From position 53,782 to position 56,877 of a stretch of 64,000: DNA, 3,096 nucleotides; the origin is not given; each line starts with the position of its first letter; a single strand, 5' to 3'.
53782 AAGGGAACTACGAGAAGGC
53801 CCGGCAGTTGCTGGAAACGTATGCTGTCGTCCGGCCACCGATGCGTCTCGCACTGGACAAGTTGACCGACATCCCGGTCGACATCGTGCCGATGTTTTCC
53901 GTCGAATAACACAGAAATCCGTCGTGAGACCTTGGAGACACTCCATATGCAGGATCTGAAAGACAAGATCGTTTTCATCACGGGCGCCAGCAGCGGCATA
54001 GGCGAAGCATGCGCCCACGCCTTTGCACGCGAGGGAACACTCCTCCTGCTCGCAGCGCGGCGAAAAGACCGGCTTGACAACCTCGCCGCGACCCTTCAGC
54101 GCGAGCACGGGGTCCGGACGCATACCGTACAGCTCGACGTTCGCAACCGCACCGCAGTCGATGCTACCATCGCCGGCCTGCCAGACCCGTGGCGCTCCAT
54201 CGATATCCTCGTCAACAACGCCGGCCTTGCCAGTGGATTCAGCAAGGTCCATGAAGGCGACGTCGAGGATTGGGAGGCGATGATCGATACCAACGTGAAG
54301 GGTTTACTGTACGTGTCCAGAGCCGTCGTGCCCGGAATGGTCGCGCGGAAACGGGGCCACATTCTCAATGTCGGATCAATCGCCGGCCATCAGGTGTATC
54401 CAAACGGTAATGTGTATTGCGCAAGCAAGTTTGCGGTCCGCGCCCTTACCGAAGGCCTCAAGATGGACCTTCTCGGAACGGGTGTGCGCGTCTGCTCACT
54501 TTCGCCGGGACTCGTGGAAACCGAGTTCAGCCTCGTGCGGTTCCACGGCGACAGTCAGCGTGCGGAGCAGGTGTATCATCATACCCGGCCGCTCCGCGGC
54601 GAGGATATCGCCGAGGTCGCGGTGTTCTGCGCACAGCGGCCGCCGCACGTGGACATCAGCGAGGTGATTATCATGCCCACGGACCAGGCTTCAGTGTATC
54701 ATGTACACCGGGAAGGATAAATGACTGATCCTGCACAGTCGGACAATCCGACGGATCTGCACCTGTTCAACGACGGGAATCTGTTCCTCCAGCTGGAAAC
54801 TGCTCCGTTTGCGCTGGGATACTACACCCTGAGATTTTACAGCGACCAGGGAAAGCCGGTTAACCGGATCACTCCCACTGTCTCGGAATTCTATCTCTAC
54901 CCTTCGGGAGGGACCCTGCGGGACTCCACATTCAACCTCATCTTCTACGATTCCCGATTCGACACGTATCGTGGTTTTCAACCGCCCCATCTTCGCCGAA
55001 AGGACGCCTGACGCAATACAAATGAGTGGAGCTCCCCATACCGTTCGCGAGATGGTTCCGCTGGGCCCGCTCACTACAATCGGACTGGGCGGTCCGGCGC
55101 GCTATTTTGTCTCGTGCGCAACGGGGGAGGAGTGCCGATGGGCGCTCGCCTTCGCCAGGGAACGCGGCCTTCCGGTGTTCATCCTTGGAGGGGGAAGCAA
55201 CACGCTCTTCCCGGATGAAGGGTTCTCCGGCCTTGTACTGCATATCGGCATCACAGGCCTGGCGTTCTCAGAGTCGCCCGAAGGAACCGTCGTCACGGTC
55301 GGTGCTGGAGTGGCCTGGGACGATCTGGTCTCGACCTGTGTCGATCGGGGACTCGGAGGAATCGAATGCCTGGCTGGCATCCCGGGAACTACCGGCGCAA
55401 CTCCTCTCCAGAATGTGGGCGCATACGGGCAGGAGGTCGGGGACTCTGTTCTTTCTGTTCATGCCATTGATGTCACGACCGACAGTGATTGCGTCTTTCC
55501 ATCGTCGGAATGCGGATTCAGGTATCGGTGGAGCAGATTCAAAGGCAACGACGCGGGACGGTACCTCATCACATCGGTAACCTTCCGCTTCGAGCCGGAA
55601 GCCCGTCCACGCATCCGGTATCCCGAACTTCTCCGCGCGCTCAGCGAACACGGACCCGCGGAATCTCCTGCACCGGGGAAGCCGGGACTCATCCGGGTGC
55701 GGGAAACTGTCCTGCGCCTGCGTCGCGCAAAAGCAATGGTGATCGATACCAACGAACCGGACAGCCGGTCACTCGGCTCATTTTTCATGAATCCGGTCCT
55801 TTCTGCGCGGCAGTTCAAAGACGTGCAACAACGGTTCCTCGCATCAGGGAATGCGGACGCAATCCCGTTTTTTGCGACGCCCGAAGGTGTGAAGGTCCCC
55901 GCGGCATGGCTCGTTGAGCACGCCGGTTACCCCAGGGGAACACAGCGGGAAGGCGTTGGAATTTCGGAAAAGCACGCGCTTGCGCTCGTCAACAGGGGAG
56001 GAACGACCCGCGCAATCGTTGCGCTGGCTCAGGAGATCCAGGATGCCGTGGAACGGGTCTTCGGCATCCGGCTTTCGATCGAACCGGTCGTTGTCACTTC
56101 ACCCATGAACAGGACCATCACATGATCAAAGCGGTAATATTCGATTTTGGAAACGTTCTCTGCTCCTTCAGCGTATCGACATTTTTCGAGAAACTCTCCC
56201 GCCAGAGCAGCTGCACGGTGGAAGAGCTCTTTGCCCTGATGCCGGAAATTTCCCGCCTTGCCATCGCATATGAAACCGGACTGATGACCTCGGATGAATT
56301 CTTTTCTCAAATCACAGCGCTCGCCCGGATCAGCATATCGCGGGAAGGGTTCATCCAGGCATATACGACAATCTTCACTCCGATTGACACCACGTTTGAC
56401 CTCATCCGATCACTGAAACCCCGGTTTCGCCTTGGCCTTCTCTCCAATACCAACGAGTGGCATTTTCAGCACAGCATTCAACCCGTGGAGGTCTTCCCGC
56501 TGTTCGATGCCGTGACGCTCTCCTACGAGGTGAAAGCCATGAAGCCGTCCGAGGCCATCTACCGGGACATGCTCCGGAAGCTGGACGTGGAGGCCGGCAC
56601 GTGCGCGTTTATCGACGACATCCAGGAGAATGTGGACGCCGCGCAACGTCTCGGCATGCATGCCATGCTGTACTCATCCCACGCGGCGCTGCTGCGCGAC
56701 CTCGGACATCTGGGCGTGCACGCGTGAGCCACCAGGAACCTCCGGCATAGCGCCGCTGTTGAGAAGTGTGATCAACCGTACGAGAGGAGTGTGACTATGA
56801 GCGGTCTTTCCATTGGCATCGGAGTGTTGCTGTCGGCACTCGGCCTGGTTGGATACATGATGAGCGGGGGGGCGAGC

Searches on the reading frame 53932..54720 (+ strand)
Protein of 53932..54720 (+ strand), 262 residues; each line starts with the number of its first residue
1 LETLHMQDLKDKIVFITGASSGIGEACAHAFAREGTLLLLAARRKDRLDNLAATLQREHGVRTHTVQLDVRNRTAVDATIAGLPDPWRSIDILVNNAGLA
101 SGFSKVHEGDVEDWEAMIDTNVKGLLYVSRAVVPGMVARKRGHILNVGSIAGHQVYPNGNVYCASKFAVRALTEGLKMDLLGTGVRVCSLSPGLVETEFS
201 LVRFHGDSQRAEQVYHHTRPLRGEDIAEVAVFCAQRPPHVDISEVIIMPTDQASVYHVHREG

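Call 51: search_protein_families(library=pfam, proteins=[window:53932-54720:+], max_evalue=0.00001)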
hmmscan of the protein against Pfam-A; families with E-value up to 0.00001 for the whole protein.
window:53932-54720:+ (262 aa): 4 families
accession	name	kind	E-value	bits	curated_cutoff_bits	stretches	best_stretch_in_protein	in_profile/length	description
PF00106.31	adh_short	-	4.3e-56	189.9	26.6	1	12-199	1-186/195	short chain dehydrogenase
PF13561.12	adh_short_C2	-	1.1e-43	150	27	1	18-234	1-217/236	Enoyl-(Acyl carrier protein) reductase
PF08659.16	KR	-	9e-11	42.4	22.6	1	14-174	3-161/180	KR domain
PF23441.1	SDR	-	8e-07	29.1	27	1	9-200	5-199/258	SDR-like rossmann domain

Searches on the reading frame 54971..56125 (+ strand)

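Call 51: search_protein_families(library=pfam, proteins=[window:54971-56125:+], max_evalue=0.00001)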
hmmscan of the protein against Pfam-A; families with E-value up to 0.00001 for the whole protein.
window:54971-56125:+ (384 aa): 2 families
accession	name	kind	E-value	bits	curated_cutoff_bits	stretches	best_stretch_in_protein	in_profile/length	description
PF01565.28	FAD_binding_4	-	1.5e-20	73.8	26.4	1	44-167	2-130/139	FAD binding domain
PF02873.21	MurB_C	-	2.4e-20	73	27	1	243-375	2-99/99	UDP-N-acetylenolpyruvoylglucosamine reductase, C-terminal domain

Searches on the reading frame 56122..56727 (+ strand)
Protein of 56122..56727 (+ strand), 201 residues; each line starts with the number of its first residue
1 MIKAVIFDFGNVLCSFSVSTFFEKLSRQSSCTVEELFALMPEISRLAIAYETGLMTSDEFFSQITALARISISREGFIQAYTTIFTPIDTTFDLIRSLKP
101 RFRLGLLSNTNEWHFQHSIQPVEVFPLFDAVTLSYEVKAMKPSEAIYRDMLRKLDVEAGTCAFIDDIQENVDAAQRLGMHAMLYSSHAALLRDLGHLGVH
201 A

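Call 51: search_protein_families(library=pfam, proteins=[window:56122-56727:+], max_evalue=0.00001)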
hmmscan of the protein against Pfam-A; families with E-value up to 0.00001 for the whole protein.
window:56122-56727:+ (201 aa): 2 families
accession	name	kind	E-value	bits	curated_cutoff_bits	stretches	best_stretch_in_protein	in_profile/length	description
PF00702.32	Hydrolase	-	2.3e-14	54.7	26.4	1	2-178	1-191/191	haloacid dehalogenase-like hydrolase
PF13419.12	HAD_2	-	2.9e-11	44.3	23.8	1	79-182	71-176/178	Haloacid dehalogenase-like hydrolase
